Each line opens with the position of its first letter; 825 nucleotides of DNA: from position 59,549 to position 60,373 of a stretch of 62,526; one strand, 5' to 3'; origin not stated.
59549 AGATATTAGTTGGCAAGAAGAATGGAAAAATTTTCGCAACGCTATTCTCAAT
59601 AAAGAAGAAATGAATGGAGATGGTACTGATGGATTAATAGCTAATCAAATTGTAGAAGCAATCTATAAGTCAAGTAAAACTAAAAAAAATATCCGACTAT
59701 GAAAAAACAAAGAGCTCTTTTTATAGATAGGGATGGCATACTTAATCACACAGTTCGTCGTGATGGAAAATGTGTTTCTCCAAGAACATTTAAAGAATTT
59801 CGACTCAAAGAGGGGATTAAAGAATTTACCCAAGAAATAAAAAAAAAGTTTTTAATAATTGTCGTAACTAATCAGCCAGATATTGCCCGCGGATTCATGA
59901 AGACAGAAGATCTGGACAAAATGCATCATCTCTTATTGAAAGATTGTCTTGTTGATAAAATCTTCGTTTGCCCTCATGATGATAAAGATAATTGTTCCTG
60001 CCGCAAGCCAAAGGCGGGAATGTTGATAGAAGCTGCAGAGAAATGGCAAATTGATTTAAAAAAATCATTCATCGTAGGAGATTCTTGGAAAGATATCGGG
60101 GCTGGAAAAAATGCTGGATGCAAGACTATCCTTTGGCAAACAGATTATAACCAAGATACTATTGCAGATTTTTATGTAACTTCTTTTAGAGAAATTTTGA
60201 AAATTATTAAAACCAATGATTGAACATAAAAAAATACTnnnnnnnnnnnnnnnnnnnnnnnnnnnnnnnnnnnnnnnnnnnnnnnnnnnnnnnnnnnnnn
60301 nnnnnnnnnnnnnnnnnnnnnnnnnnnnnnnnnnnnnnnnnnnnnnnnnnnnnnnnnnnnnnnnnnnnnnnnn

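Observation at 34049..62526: ~28-kb single-strand glycan assembly locus combining GDP-fucose and GDP-heptose pathways with heavy methylation and redox tailoring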

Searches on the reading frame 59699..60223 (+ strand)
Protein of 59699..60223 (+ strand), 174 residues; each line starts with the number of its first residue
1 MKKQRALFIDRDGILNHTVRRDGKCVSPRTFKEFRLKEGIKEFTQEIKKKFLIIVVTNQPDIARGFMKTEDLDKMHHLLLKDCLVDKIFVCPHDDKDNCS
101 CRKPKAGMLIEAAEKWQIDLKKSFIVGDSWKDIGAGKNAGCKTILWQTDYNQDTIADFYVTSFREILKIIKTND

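Call 8: search_protein_families(library=pfam, proteins=[window:59699-60223:+], max_evalue=0.001)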
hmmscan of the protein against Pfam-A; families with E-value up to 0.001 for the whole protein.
window:59699-60223:+ (174 aa): 4 families
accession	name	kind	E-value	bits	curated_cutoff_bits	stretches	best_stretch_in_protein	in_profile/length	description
PF13242.12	Hydrolase_like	-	5.4e-12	45.9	22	1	101-152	2-54/75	HAD-hyrolase-like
PF00702.32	Hydrolase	-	6e-10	40.3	26.4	1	33-140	96-191/191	haloacid dehalogenase-like hydrolase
PF13419.12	HAD_2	-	1.9e-09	38.3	23.8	1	33-145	77-177/178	Haloacid dehalogenase-like hydrolase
PF08645.17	PNK3P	-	2e-07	31.3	22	1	39-129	34-126/161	Polynucleotide kinase 3 phosphatase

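Call 11: search_protein_families(library=ncbifam, proteins=[window:59699-60223:+], max_evalue=0.00001)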
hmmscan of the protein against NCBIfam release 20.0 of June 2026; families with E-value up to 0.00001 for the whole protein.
window:59699-60223:+ (174 aa): 15 families
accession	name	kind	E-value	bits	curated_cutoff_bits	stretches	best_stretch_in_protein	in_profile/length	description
TIGR01656.1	Histidinol-ppas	subfamily_domain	5e-38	130.3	84.15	1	6-148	2-146/149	histidinol-phosphate phosphatase domain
NF005264.0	PRK06769.1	equivalog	5.5e-36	124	217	1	1-158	1-148/175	HAD-IIIA family hydrolase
NF006506.0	PRK08942.1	equivalog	3.7e-34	117.8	178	1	3-155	2-156/182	D-glycero-beta-D-manno-heptose 1,7-bisphosphate 7-phosphatase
NF050049.1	HBPPhtaseGmhB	domain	4.4e-33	114.5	250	1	3-173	2-170/171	D-glycero-alpha-D-manno-heptose-1,7-bisphosphate 7-phosphatase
TIGR00213.1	GmhB_yaeD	subfamily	1.3e-26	93.4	149.6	1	5-145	2-148/176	D-glycero-beta-D-manno-heptose 1,7-bisphosphate 7-phosphatase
TIGR01662.1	HAD-SF-IIIA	subfamily_domain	1e-23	84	44.6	1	5-147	1-139/141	HAD-IIIA family hydrolase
NF003937.0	PRK05446.1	equivalog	2.5e-22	79.4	443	1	3-165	2-168/355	bifunctional histidinol-phosphatase/imidazoleglycerol-phosphate dehydratase HisB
TIGR01261.1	hisB_Nterm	equivalog_domain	1.4e-20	73.4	140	1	4-153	1-154/161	histidinol-phosphatase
NF009695.0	PRK13222.1-2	equivalog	6.3e-11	42.2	225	1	79-171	127-223/226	phosphoglycolate phosphatase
NF009696.0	PRK13222.1-3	equivalog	1.3e-08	34.8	359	1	35-148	87-188/223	N-acetylmuramic acid 6-phosphate phosphatase MupP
NF009804.0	PRK13288.1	equivalog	2.4e-08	33.7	218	1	96-173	131-213/215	pyrophosphatase PpaX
TIGR02254.1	YjjG_YfnB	equivalog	3.2e-08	33.3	159.9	1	33-169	95-222/223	YjjG family noncanonical pyrimidine nucleotidase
TIGR01449.2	PGP_bact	equivalog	3.7e-07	29.9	180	1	97-156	135-195/213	phosphoglycolate phosphatase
TIGR01664.1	DNA-3'-Pase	equivalog_domain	1.4e-06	28.3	107.65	1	30-129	36-136/167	DNA 3'-phosphatase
TIGR02253.1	CTE7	subfamily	8.3e-06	25.7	169.75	0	97-166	144-220/221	TIGR02253 family HAD-type hydrolase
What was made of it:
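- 59699..60223 (+): HAD-IIIA phosphatase, GmhB type. The GmhB models score 118 and 115 bits, below their cut-offs of 178 and 250 (call 11).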
